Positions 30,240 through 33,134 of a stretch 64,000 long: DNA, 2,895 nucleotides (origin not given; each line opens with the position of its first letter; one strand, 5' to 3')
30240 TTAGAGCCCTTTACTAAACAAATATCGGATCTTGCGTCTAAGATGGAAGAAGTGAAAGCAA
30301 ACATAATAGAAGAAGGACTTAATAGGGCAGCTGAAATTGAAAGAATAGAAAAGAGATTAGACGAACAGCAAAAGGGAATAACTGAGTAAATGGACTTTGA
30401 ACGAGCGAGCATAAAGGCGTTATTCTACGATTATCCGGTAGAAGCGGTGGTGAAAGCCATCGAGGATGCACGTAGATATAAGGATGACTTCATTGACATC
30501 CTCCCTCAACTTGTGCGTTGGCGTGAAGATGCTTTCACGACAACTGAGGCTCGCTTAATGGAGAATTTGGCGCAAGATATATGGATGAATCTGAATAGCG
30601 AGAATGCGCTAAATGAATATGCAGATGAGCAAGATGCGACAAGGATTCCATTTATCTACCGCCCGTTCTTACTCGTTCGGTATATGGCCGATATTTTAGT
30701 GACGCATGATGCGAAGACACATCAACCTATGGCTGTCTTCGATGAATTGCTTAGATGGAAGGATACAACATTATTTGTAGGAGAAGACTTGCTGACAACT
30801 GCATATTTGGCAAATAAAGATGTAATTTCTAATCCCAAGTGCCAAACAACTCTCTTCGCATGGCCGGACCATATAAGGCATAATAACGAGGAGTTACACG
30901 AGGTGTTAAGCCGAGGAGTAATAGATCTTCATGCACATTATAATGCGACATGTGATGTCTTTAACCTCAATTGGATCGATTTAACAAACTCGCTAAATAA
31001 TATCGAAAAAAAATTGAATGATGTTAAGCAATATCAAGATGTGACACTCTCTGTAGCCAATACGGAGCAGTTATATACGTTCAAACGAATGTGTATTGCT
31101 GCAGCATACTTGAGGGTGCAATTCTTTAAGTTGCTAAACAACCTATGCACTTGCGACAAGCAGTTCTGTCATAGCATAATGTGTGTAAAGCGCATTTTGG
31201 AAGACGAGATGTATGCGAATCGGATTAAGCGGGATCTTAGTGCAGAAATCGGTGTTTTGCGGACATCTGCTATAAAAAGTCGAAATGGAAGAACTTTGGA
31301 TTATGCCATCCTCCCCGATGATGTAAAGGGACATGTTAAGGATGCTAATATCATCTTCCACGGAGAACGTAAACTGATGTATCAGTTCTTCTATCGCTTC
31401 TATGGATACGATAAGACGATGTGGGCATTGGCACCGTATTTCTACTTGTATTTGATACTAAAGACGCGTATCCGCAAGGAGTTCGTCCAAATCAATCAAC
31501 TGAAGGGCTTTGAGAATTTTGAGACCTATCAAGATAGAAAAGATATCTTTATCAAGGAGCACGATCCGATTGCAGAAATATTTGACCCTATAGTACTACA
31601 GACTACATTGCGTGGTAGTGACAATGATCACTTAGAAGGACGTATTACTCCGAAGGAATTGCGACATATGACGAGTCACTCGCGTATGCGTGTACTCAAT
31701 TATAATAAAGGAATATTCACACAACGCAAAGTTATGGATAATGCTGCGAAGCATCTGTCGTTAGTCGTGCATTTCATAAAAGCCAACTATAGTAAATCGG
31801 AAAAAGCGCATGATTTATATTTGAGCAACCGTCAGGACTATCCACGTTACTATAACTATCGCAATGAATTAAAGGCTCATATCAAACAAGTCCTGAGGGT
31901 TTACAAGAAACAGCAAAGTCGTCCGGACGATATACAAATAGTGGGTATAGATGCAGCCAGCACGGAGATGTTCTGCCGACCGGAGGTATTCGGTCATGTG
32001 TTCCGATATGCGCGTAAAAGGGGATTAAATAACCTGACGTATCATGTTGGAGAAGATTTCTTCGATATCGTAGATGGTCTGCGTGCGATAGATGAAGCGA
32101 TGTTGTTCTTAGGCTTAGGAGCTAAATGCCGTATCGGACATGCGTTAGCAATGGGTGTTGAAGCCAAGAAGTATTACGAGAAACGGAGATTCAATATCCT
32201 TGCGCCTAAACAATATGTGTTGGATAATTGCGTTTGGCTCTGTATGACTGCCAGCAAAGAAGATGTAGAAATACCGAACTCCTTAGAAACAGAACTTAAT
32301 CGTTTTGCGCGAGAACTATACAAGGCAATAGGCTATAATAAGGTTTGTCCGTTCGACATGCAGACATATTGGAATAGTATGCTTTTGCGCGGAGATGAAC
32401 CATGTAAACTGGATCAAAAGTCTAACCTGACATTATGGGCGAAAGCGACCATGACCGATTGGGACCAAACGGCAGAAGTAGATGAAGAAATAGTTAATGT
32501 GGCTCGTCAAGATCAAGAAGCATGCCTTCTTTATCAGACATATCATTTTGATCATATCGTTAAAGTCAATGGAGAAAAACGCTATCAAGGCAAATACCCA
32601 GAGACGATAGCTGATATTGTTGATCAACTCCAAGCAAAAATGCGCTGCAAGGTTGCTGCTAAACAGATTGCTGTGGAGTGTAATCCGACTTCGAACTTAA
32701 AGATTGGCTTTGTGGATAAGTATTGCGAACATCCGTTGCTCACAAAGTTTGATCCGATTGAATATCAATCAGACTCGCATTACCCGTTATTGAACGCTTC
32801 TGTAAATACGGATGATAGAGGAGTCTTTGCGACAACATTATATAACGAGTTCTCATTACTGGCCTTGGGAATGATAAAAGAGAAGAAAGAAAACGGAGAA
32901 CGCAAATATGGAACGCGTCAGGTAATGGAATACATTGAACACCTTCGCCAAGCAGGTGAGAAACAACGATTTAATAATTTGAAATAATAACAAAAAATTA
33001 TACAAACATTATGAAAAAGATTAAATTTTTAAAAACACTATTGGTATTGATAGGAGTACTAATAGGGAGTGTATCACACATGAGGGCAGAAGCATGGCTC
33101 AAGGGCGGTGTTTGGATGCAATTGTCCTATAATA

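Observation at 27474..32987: KAP-like P-loop NTPase plus oversized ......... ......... operon: a RADAR-type (RdrA/RdrB-like) anti-phage system in a Bacteroidales island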

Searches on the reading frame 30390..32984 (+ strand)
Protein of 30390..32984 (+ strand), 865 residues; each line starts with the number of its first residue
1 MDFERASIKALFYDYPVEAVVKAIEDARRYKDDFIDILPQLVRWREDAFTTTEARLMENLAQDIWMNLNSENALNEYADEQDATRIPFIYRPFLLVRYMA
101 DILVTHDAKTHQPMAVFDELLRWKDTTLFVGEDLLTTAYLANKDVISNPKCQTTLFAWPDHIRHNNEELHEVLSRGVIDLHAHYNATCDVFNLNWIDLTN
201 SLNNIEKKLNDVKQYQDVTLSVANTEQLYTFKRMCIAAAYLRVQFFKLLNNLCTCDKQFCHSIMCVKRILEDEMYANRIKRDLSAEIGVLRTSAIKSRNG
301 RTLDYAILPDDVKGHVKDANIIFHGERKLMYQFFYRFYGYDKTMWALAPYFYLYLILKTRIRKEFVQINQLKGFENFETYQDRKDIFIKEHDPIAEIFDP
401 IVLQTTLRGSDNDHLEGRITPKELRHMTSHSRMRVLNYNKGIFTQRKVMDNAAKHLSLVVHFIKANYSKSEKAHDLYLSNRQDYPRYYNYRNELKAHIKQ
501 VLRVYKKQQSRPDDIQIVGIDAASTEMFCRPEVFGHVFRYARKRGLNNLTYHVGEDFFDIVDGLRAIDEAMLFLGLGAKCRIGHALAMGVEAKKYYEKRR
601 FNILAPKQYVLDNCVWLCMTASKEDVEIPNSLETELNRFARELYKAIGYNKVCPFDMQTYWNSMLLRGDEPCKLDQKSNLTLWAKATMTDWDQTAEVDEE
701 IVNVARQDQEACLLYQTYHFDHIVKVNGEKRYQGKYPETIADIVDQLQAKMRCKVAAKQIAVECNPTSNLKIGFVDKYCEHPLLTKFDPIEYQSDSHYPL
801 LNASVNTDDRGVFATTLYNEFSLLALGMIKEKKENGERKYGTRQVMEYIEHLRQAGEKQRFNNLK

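Call 3: search_protein_families(library=padloc, proteins=[window:30390-32984:+], max_evalue=0.01)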
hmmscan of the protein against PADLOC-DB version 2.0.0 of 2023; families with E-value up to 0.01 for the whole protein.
window:30390-32984:+ (865 aa): 3 families
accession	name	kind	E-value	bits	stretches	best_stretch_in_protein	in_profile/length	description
PDLC02218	RdrB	-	1.4e-20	71.1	1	444-829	396-820/855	-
PDLC02219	RdrB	-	3e-19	66.8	2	549-622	544-616/914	-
PDLC01908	CARF5--CARF_ADA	-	4.1e-09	33.8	2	479-588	391-480/605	-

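Call 4: search_protein_families(library=pfam, proteins=[window:30390-32984:+], max_evalue=0.01)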
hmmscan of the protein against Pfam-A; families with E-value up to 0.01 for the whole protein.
window:30390-32984:+ (865 aa): 1 family
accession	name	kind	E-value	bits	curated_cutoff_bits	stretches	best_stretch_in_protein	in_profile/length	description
PF00962.28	A_deaminase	-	5.7e-11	42.5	27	2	754-824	231-291/330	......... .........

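Call 5: search_protein_families(library=ncbifam, proteins=[window:30390-32984:+], max_evalue=0.01)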
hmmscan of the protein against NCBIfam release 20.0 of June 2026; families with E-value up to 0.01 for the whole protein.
window:30390-32984:+ (865 aa): 8 families
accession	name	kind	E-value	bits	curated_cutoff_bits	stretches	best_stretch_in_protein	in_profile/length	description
NF041744.1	RdrB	equivalog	2.4e-31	109.1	800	1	443-859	390-845/850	antiviral RADAR system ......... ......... RdrB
TIGR01430.1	aden_deam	equivalog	3.2e-11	42.8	216.55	2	754-828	227-291/323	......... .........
NF006847.0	PRK09358.1-2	equivalog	4.7e-09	35.5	412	1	754-825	256-317/364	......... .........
NF006848.0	PRK09358.1-3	equivalog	4.2e-08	32.9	426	1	753-825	226-288/325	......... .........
NF006846.0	PRK09358.1-1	equivalog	9.9e-06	24.8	459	1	755-825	235-295/333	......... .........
NF006854.0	PRK09358.3-1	equivalog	7.7e-05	21.9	530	1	753-825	237-299/344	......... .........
NF006850.0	PRK09358.1-6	equivalog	0.001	18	419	0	503-556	148-198/334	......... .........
TIGR03730.1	tungstate_WtpA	equivalog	0.0025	16.9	242.75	1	161-235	179-251/275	tungstate ABC transporter substrate-binding protein WtpA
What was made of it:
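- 30390..32987 (+): rdrB-like gene: 865-aa adenosine-deaminase-fold enzyme with large insertions. PADLOC RdrB 1.4e-20, NCBIfam RdrB 2.4e-31, Pfam A_deaminase 42.5 bits against a cut-off of 27 (calls 3-5).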

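Call 7: search_solved_structures(query=window:30390-32984:+, max_evalue=1, show_alignments=2)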
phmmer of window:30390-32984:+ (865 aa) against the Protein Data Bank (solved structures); distinct sequences matched with E-value up to 1: 2.
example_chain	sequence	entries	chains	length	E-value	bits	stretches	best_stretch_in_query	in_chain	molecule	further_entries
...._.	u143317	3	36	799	1.5e-24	89.4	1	516-826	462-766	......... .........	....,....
8fnv_A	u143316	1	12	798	1.5e-24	89.4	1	516-826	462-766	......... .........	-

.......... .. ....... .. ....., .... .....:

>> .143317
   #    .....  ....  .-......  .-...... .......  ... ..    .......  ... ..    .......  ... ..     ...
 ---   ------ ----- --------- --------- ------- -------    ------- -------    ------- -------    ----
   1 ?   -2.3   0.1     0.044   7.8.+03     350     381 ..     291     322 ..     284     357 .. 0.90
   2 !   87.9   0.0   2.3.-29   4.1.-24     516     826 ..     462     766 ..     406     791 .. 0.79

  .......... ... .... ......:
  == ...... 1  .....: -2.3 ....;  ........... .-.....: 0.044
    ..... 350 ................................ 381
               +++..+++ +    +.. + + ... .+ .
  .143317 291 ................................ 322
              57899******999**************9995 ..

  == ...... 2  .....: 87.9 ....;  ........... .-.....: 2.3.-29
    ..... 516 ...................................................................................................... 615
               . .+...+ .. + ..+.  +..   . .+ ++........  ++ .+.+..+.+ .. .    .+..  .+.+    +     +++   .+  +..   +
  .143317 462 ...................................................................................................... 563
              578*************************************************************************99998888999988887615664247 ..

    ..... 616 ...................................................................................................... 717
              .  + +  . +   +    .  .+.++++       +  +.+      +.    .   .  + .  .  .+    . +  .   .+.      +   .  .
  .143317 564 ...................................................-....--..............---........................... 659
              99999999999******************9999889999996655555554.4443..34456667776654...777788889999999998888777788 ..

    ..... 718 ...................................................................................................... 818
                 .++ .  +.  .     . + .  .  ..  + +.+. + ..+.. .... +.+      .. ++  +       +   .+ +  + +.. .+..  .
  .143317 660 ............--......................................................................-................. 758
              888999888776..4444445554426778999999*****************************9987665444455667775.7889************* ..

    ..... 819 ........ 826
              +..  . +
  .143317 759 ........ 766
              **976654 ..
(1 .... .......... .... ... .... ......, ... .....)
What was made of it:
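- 32805..32828 (+): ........, the C-terminal aspartate motif of the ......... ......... fold (D808, D809). The motif aligns with E. coli RdrB '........' (call 7).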

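Call 11: find_homologous_proteins(query=window:30390-32984:+)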
Query window:30390-32984:+ (865 aa): 192 proteins with E <= 0.001 among 7649 candidates; the best 120 are listed.
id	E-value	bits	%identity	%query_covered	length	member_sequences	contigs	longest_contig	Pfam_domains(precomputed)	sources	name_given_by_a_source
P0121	0.0e+0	1832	91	100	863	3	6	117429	PF00962.29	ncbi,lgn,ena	-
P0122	0.0e+0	1808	90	100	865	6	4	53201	PF00962.29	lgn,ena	-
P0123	0.0e+0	1802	90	100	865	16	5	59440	PF00962.29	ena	-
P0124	0.0e+0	1663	82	100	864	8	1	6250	PF00962.29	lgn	-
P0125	0.0e+0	1633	81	100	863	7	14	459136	PF00962.29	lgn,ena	-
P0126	0.0e+0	1607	80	100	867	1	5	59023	PF00962.29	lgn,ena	-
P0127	0.0e+0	1597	79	100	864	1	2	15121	PF00962.29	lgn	-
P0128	0.0e+0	1560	77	100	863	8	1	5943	PF00962.29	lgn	-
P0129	0.0e+0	1542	77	100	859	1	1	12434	PF00962.29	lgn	-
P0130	0.0e+0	1466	72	100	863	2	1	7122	PF00962.29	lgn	-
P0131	0.0e+0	1462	74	100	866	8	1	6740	PF00962.29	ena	-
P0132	0.0e+0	1445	73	100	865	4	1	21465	PF00962.29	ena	-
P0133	0.0e+0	1435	73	100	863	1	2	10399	PF00962.29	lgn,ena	-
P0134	0.0e+0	1432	72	100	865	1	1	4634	PF00962.29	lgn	-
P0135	0.0e+0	1432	72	100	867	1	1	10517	PF00962.29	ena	-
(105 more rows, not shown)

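Call 36: find_encoding_contigs(protein=P0121, flank=10000, max_places=4)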
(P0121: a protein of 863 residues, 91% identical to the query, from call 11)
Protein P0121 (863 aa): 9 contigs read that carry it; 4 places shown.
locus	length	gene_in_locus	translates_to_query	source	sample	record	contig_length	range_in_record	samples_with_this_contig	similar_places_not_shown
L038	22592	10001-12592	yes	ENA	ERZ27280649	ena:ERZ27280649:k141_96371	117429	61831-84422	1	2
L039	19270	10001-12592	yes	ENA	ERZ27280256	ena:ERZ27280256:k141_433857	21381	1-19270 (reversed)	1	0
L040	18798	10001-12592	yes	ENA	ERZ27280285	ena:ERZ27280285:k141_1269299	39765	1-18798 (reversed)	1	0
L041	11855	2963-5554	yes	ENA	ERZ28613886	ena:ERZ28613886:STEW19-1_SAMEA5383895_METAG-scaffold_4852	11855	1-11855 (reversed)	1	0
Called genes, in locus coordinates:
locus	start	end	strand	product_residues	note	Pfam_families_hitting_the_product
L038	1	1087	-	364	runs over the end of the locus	PF03308:MeaB, PF02492:cobW (faint)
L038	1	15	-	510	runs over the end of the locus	PF00772:DnaB, PF03796:DnaB_C, PF06745:ATPase (weak), PF13481:AAA_25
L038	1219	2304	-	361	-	PF15780:ASH (faint), PF22544:HYDIN_VesB_CFA65-like_Ig, PF07610:DUF1573, PF22544:HYDIN_VesB_CFA65-like_Ig (weak), PF07610:DUF1573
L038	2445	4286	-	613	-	PF13328:HD_4, PF01966:HD, PF04607:RelA_SpoT, PF02824:TGS, PF13291:ACT_4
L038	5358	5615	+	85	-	-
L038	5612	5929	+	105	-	PF05016:ParE_toxin (weak)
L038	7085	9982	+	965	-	-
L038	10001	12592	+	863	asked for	PF00962:A_deaminase (faint)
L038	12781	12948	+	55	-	-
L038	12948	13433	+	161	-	PF00583:Acetyltransf_1, PF13508:Acetyltransf_7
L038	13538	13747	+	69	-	-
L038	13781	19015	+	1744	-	PF18998:Flg_new_2 (weak)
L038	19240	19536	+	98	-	PF09907:HigB_toxin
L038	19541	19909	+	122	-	PF01381:HTH_3 (faint)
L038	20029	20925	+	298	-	-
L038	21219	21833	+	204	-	PF03938:OmpH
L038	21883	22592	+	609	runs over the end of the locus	PF14052:Caps_assemb_Wzi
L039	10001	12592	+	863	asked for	PF00962:A_deaminase (faint)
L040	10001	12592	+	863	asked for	PF00962:A_deaminase (faint)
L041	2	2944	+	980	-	?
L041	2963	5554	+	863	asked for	PF00962:A_deaminase (faint)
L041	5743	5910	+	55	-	-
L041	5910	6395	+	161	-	PF00583:Acetyltransf_1, PF13508:Acetyltransf_7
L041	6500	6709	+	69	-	-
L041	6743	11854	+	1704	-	?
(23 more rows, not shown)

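Call 49: predict_structure(alignment_id=A2)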
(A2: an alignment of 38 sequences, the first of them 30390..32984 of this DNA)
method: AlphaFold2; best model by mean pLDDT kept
length: 865 residues; sequences in the alignment: 38
mean_pLDDT: 85.8   pTM: 0.89
mean pLDDT of the five models: 85.8, 85.5, 82.7, 82.6, 80.1
residues with pLDDT >= 90: 482; 70-90: 266; 50-70: 104; < 50: 13
segments of 3 or more residues with pLDDT < 50: 78-80
pLDDT, mean of each block of 10 residues (from residue 1): 81 88 77 72 73 69 55 51 63 88 92 94 89 95 87 89 94 93 89 93 80 59 76 94 95 83 89 93 93 93 93 92 96 92 88 95 79 59 80 89 85 89 68 82 90 91 69 63 79 91 89 89 76 91 94 86 95 94 91 91 93 97 94 95 97 95 94 61 66 90 93 93 91 93 96 96 81 73 93 92 90 89 94 91 95 93 60
secondary structure, 60 per line:
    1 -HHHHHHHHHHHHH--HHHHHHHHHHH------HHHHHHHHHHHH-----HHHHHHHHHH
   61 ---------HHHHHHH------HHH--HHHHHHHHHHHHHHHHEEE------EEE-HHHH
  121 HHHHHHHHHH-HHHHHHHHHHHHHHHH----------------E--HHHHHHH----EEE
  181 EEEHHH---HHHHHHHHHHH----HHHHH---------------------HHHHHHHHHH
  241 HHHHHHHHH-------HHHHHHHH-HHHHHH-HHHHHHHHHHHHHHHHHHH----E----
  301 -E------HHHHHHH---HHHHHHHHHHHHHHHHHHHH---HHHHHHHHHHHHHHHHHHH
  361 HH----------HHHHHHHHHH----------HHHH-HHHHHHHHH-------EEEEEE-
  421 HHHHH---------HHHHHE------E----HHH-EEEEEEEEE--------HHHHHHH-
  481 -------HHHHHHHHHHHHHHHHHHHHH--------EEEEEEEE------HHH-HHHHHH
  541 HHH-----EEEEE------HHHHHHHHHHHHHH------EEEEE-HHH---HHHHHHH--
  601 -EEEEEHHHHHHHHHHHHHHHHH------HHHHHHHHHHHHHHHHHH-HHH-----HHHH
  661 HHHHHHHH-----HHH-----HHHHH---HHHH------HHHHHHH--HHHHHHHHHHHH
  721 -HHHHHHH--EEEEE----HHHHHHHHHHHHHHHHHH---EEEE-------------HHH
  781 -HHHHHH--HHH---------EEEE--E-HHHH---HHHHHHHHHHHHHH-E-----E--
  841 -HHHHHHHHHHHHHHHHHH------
elements in order (helices of 4 or more, strands of 3 or more residues): H2-14 H17-27 H34-45 H51-60 H70-76 H88-103 E104-106 E113-115 H117-130 H132-147 H167-173 E178-183 H190-200 H205-209 H231-249 H257-264 H266-271 H273-291 H309-315 H319-338 H342-362 H373-382 H393-396 H398-406 E414-419 H421-425 H435-439 E456-464 H473-479 H488-508 E517-524 H535-543 E549-553 H560-573 E580-584 H592-598 E602-606 H607-623 H630-647 H657-668 H682-686 H690-693 H700-706 H709-720 H722-728 E731-735 H740-757 E761-764 H782-787 E802-805 H810-813 H817-830 H842-859
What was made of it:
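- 30390..32987 (+): AF2 pLDDT 86 (call 49).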

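Call 52: fold_search(model_id=the predicted structure, library=pdb)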
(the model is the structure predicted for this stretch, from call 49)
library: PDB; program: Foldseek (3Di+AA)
matches with E <= 10: 284; with E <= 0.001: 13
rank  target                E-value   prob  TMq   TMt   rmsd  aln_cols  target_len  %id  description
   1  8fnv_A                2.9e-23  1.00  0.64  0.71   7.6       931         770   16  Structure of RdrB from Escherichia coli RADAR defense system (released 2023-02-01)
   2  8fnv_D                4.5e-23  1.00  0.64  0.71   7.6       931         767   16  Structure of RdrB from Escherichia coli RADAR defense system (released 2023-02-01)
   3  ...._C                4.9e-23  1.00  0.63  0.70   8.0       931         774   18  Structure of RdrA-RdrB complex (released 2023-02-01)
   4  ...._K                8.2e-23  1.00  0.60  0.66   9.3       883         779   18  Structure of RdrA-RdrB complex (released 2023-02-01)
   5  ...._B                3.5e-22  1.00  0.62  0.68   8.6       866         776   18  Structure of RdrA-RdrB complex (released 2023-02-01)
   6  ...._M                5.2e-22  1.00  0.62  0.68   8.4       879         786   16  Structure of RdrA-RdrB complex (released 2023-02-01)
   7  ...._F                3.6e-21  1.00  0.65  0.71   8.0       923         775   17  Structure of RdrA-RdrB complex (released 2023-02-01)
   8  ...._E                3.7e-21  1.00  0.60  0.66   8.8       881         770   18  Structure of RdrA-RdrB complex (released 2023-02-01)
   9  3rys_A                2.1e-04  1.00  0.21  0.49  10.9       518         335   12  The crystal structure of adenine deaminase (AAur1117) from Arthrobacter aurescens (released 2011-05-25)
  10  3rys_B                2.2e-04  1.00  0.23  0.55  10.2       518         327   12  The crystal structure of adenine deaminase (AAur1117) from Arthrobacter aurescens (released 2011-05-25)
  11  8z3p_F                3.7e-04  1.00  0.24  0.33   8.8       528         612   12  The structure of type III CRISPR-associated deaminase in complex cA6 and ATP, fully activated (released 2024-12-25)
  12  3ou8_B                8.1e-04  1.00  0.24  0.60   6.8       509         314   12  The crystal structure of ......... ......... from Pseudomonas aeruginosa (released 2010-10-13)
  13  2pgf                  8.5e-04  1.00  0.26  0.58   7.2       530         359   12  Crystal structure of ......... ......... from Plasmodium vivax in complex with adenosine (released 2007-04-24)
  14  2qvn                  1.2e-03  1.00  0.25  0.56   7.7       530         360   12  Crystal structure of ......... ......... from Plasmodium vivax in complex with guanosine (released 2007-09-04)
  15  3ou8_A                1.4e-03  1.00  0.25  0.64   6.3       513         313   12  The crystal structure of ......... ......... from Pseudomonas aeruginosa (released 2010-10-13)
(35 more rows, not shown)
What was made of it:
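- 30390..32987 (+): Best Foldseek matches are RdrB at 2.9e-23, TM 0.64/0.71 (call 52).
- On RADAR (rdrA-rdrB): The 8 best Foldseek matches are RdrB (2.9e-23, TM 0.64/0.71) (call 52).
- On Cad1 (CARF-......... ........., type III CRISPR): Foldseek scores for Cad1 start at 3.7e-4, against 2.9e-23 for RdrB (call 52).
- Closest known: Cad1 / CARF-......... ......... of type III CRISPR. Same: There is a weak PADLOC CARF_ADA hit (4e-9) and Foldseek matches from 3.7e-4 (calls 3, 52).
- RdrB is the best structural match by 19 orders of magnitude (call 52).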
